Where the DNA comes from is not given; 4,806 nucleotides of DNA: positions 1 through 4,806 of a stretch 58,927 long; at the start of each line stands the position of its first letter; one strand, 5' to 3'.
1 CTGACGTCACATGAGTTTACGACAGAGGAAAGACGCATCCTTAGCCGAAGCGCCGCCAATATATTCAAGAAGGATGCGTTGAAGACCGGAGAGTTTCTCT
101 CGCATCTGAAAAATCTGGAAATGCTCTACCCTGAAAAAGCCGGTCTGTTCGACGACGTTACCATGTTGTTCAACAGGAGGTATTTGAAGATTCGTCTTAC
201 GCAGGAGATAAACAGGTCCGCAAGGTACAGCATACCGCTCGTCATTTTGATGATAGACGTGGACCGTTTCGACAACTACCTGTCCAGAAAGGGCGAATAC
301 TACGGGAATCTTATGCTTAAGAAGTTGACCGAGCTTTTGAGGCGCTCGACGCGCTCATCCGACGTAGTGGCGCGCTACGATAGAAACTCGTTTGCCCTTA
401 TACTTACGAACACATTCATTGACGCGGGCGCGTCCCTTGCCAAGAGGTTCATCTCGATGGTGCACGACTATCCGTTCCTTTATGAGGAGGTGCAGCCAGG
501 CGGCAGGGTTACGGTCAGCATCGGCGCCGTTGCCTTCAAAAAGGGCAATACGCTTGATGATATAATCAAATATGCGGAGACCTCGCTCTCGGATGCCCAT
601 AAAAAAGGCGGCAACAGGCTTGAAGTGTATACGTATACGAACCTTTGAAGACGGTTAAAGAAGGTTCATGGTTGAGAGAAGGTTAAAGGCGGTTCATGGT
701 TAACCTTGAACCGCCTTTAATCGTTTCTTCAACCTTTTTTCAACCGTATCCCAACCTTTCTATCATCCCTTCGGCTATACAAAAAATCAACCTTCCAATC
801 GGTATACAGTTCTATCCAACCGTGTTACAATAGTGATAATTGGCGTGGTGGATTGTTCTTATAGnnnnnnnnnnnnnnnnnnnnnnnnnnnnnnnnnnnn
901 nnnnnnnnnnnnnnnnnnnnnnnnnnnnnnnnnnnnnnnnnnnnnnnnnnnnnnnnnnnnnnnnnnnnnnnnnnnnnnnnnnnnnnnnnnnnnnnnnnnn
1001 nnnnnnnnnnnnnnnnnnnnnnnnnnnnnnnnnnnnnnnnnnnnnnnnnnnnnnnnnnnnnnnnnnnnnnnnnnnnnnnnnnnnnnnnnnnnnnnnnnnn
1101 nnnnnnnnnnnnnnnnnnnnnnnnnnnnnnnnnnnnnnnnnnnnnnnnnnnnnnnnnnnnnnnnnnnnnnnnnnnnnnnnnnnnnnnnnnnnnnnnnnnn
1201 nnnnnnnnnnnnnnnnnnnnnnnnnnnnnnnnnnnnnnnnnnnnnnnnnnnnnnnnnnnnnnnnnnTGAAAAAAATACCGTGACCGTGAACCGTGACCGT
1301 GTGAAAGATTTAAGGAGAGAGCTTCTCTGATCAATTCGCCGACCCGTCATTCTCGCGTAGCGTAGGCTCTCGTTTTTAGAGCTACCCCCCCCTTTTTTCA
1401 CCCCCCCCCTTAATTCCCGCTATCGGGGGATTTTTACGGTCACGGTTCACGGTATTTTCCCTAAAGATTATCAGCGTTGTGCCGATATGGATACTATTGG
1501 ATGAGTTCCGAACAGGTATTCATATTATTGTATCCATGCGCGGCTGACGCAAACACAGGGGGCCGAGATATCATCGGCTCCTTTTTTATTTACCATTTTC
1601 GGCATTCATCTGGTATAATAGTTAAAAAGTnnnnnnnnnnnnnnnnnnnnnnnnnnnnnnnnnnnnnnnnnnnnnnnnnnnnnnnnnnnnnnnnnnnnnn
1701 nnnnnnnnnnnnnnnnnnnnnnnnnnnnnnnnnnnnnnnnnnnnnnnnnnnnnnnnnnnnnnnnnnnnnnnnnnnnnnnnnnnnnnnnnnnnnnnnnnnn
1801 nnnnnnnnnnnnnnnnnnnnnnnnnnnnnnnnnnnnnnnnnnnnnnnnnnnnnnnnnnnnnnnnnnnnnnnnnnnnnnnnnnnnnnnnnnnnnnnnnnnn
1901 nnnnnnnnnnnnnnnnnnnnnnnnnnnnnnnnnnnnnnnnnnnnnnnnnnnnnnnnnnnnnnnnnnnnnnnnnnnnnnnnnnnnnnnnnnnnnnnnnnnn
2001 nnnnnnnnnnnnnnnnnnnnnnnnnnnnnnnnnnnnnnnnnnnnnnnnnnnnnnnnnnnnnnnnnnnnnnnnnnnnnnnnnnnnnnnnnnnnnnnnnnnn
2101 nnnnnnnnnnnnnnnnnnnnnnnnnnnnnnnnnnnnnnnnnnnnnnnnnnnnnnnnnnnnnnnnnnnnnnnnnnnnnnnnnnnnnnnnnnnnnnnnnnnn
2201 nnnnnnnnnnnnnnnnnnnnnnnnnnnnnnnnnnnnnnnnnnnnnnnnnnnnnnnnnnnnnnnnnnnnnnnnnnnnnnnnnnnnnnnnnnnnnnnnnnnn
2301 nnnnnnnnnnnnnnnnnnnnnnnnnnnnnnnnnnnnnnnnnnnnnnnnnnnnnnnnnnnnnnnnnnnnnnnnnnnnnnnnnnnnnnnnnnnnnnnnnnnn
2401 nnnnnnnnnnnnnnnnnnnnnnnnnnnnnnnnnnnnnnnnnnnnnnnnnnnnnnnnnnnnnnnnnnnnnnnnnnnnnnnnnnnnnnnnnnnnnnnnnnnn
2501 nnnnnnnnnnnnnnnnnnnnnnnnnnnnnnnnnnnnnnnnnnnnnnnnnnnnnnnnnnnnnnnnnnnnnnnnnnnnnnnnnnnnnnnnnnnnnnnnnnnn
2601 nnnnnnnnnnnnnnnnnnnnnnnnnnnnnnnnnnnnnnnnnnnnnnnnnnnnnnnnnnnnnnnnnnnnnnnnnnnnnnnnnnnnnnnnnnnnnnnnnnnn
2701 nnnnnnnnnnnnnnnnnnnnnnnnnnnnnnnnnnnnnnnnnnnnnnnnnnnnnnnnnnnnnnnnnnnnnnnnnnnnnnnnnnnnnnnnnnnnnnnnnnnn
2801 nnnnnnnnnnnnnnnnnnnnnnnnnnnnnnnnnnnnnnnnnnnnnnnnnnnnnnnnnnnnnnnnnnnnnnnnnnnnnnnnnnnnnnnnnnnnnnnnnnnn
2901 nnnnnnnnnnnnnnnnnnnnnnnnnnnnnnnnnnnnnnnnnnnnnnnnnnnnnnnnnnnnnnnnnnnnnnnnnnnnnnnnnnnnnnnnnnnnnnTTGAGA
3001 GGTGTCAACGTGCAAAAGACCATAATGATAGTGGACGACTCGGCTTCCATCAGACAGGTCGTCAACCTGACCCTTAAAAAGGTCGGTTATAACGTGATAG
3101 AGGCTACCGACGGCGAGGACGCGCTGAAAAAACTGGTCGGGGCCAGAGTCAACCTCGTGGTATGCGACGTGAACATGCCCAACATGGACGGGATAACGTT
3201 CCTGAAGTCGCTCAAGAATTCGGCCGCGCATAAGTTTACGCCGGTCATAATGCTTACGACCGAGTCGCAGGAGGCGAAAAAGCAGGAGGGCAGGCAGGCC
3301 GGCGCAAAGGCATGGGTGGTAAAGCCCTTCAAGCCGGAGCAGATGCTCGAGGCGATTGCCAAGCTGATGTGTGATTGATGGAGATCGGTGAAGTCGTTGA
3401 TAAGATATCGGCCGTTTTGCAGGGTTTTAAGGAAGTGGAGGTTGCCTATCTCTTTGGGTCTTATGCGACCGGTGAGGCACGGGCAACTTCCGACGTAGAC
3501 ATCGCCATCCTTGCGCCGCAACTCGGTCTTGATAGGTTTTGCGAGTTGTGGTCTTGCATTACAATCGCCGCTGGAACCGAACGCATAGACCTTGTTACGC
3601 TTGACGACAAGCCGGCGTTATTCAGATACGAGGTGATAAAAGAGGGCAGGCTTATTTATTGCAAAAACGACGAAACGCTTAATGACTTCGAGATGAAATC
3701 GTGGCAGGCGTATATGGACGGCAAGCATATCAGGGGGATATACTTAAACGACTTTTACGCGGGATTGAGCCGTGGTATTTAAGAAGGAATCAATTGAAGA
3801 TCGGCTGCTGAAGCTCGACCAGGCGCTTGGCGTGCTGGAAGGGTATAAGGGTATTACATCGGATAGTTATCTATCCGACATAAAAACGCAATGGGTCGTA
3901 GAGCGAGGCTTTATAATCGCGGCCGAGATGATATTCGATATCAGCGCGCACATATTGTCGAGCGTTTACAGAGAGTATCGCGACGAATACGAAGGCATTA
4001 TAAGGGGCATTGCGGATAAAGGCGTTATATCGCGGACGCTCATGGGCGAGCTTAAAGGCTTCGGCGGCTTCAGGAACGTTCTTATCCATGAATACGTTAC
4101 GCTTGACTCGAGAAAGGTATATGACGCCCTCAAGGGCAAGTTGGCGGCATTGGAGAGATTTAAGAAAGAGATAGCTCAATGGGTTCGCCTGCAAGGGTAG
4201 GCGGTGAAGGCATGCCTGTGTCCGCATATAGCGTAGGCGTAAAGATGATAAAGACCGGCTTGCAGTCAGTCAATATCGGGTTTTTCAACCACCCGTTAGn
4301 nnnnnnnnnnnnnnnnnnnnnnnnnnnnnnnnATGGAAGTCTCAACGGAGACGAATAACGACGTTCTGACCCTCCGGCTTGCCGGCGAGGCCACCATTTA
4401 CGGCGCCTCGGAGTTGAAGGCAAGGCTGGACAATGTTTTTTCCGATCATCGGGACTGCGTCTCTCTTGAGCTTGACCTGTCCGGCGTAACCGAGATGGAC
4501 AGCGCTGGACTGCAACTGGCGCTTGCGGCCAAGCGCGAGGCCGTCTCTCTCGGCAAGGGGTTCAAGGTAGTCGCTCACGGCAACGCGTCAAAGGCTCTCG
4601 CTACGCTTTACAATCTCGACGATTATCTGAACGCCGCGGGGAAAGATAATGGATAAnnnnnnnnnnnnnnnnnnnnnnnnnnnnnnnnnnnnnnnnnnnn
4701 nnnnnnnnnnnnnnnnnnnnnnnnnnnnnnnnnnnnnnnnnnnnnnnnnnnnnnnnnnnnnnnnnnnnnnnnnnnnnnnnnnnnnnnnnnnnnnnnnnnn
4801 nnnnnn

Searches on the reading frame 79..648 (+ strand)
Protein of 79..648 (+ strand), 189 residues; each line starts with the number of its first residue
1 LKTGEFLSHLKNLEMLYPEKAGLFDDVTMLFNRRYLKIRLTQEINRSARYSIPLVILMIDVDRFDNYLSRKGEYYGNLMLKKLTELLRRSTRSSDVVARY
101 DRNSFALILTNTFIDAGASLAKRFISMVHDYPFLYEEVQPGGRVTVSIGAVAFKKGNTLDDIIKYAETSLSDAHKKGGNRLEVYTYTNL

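Call 40: search_protein_families(library=pfam, proteins=[window:79-648:+], max_evalue=0.01)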
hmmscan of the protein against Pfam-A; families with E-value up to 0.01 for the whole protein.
window:79-648:+ (189 aa): 3 families
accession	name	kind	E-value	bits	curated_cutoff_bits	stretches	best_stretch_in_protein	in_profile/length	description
PF00990.26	GGDEF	-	3.1e-31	108.7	23.8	1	24-180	3-161/161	Diguanylate cyclase, GGDEF domain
PF22335.1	Cas10-Cmr2_palm2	-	0.00037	21.1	27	1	104-180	62-129/133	Cas10/Cmr2, second palm domain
PF24898.2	GGDEF_GdpP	-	0.0008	20.1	30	1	59-186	1-121/126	Cyclic-di-AMP phosphodiesterase GdpP-like, GGDEF domain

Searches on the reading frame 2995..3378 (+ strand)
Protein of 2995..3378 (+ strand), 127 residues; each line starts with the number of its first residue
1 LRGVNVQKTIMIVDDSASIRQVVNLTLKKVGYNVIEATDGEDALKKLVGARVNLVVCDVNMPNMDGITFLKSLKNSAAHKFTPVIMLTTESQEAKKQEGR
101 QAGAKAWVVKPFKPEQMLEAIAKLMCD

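Call 40: search_protein_families(library=pfam, proteins=[window:2995-3378:+], max_evalue=0.01)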
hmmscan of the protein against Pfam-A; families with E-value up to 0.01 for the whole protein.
window:2995-3378:+ (127 aa): 2 families
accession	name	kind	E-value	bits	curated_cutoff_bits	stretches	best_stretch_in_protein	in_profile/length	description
PF00072.30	Response_reg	-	5.6e-30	104.2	30.2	1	10-121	1-110/111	Response regulator receiver domain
PF23198.2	PDE8A_N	-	0.00073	19.9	29.6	1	8-97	11-101/147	PDE8A-like, N-terminal domain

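Call 57: search_protein_families(library=ncbifam, proteins=[window:2995-3378:+], max_evalue=0.001)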
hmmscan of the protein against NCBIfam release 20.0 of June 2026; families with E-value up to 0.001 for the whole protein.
window:2995-3378:+ (127 aa): 100 families (the best 25 are shown)
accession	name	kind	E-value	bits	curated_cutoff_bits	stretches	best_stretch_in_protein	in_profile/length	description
NF007901.0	PRK10610.1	equivalog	7.9e-26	90.7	189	1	9-124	7-123/129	chemotaxis response regulator CheY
TIGR02154.1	PhoB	equivalog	6.4e-25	87.8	296.2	1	7-122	2-117/226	phosphate regulon transcriptional regulator PhoB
NF045944.1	ResRegRpaBCyano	equivalog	1.4e-24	86.7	330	1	11-122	1-109/229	response regulator transcription factor RpaB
NF033117.2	vanR_ACDEGLN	exception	5.2e-21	75.3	350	1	10-121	1-106/226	VanR-ABDEGLN family response regulator transcription factor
NF007135.0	PRK09581.1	equivalog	7.1e-21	74.5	474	1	9-121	4-116/457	PleD family two-component system response regulator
NF007969.0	PRK10693.1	equivalog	1.7e-20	73.3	329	1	4-116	4-114/337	two-component system response regulator RssB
NF040689.1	MtrAB_MtrA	equivalog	2.4e-20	72.8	300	1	10-121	1-109/219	MtrAB system response regulator MtrA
NF012227.0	AdeR_RR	equivalog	2.8e-20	72.8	340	1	7-120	11-121/239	efflux system response regulator transcription factor AdeR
NF007005.1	PRK09468.1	equivalog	3.8e-20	72.3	331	1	7-123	3-117/237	osmolarity response regulator transcription factor OmpR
NF040534.1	resp_reg_YycF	equivalog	9.6e-20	70.8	340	1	8-118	1-108/231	response regulator YycF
NF007546.0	PRK10161.1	equivalog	1.3e-19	70.7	471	1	8-125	3-120/229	phosphate response regulator transcription factor PhoB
NF041733.1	resp_reg_CseB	equivalog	2.3e-19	69.7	350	1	9-117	2-107/228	two-component system response regulator CseB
NF006900.1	PRK09390.1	equivalog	3.9e-19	69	255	1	7-123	4-118/203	response regulator FixJ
NF008099.0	PRK10841.1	equivalog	4.3e-19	67.8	920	1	8-119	825-934/949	two-component system sensor histidine kinase RcsC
NF053854.1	RespRegPhoBBctds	equivalog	5.2e-19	68.5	270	1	10-121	1-111/225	two-component system response regulator PhoB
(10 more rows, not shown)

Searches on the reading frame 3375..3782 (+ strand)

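Call 40: search_protein_families(library=pfam, proteins=[window:3375-3782:+], max_evalue=0.01)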
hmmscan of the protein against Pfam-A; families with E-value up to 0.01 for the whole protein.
window:3375-3782:+ (135 aa): 3 families
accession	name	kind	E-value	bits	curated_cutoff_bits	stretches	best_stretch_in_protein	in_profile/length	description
PF18765.7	Polbeta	-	2.8e-22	79.1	26.9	1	10-100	2-93/93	Polymerase beta, Nucleotidyltransferase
PF01909.29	NTP_transf_2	-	3.2e-09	37.5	21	1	16-92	10-90/93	Nucleotidyltransferase domain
PF22600.2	MTPAP-like_central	-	0.0016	19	27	1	6-49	24-67/139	Poly(A) RNA polymerase, mitochondrial-like, central palm domain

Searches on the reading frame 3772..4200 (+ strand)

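Call 4: search_protein_families(library=pfam, proteins=[window:3772-4200:+], max_evalue=0.01)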
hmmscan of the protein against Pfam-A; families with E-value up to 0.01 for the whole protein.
window:3772-4200:+ (142 aa): 2 families
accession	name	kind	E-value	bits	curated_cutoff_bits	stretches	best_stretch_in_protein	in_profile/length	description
PF01934.22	HepT-like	-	3.1e-24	85.4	23.5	1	16-134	2-120/120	Ribonuclease HepT-like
PF20797.2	HepT-like_2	-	0.0035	17.9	27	1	83-138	51-107/110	HepT-like protein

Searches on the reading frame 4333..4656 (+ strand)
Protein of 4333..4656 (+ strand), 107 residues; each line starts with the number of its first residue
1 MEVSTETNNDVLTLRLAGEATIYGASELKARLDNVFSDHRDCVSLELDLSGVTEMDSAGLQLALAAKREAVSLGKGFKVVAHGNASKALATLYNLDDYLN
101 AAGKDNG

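Call 4: search_protein_families(library=pfam, proteins=[window:4333-4656:+], max_evalue=0.01)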
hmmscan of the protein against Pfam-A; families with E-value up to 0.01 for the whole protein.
window:4333-4656:+ (107 aa): 2 families
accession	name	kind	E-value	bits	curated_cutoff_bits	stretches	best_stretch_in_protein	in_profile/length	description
PF13466.11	STAS_2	-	9.7e-15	55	29.2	1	14-96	1-80/80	STAS domain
PF01740.26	STAS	-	1.1e-08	35.3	22.6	1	3-99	2-97/106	STAS domain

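Call 57: search_protein_families(library=ncbifam, proteins=[window:4333-4656:+], max_evalue=0.001)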
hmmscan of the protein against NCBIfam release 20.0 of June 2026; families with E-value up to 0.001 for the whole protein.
window:4333-4656:+ (107 aa): 3 families
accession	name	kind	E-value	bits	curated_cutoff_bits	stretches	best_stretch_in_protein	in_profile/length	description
TIGR00377.1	ant_ant_sig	superfamily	9.2e-10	38.4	53.45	1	1-101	3-102/108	anti-sigma factor antagonist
TIGR02886.1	spore_II_AA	equivalog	2.7e-06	27.3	114.75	1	5-80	3-77/106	anti-sigma F factor antagonist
NF033618.0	mlaB_1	equivalog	5.6e-06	26.7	90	1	46-99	39-92/94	lipid asymmetry maintenance protein MlaB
